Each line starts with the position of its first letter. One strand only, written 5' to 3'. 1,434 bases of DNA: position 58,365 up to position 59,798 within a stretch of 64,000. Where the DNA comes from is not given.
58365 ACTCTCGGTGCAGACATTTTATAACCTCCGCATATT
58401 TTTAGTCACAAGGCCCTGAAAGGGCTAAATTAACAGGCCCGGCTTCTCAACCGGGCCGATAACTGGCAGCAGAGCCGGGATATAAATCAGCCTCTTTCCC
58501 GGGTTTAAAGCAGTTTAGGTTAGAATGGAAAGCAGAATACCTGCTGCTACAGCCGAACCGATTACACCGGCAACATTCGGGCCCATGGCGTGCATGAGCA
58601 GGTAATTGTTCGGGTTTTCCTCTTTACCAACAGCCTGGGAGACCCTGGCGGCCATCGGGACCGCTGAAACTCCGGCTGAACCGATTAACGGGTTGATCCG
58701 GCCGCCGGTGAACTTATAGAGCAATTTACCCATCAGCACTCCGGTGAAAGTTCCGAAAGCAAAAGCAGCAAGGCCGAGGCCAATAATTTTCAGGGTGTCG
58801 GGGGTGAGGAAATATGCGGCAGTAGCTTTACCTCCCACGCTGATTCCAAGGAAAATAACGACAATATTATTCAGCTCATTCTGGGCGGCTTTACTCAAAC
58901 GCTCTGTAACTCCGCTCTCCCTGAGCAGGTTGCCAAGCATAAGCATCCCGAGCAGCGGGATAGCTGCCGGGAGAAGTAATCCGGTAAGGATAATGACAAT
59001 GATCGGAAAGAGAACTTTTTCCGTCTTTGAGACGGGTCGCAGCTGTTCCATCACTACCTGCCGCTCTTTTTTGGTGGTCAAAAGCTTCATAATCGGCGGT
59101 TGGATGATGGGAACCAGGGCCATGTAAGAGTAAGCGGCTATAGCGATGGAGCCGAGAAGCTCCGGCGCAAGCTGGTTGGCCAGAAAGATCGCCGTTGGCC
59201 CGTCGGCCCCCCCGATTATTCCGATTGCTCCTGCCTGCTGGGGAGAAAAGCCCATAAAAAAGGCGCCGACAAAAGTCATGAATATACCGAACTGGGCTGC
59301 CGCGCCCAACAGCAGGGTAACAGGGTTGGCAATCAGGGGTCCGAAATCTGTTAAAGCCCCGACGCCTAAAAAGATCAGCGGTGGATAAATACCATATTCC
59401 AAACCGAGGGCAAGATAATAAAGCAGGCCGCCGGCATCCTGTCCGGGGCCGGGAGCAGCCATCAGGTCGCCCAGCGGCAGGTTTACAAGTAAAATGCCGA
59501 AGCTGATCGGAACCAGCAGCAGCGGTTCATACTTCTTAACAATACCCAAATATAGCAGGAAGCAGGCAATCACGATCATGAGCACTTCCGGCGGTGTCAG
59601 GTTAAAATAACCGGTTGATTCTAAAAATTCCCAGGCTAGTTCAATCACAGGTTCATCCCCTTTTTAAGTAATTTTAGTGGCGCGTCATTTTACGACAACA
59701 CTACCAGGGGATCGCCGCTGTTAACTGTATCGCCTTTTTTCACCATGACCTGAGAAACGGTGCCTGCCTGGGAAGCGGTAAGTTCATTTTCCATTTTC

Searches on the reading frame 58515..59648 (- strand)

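Call 11: search_protein_families(library=ncbifam, proteins=[window:58515-59648:-], max_evalue=0.00001)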
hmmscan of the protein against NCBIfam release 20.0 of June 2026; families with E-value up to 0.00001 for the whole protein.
window:58515-59648:- (377 aa): 5 families
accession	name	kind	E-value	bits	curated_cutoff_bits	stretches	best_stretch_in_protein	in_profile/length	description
TIGR01109.1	Na_pump_decarbB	subfamily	4.2e-152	506.3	190.6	1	21-371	2-354/354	sodium ion-translocating decarboxylase subunit beta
NF012020.0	PRK15476.1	subfamily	3.3e-133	444.9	820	2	73-374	121-428/433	oxaloacetate decarboxylase subunit beta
NF012019.0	PRK15475.1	subfamily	3.9e-132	441.4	822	2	73-374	121-428/433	oxaloacetate decarboxylase subunit beta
NF012021.0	PRK15477.1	subfamily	5.2e-132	441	824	2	73-374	121-428/433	oxaloacetate decarboxylase subunit beta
TIGR03136.1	malonate_biotin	equivalog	2.1e-51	175.5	596.9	1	90-376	109-396/399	Na+-transporting malonate decarboxylase, carboxybiotin decarboxylase subunit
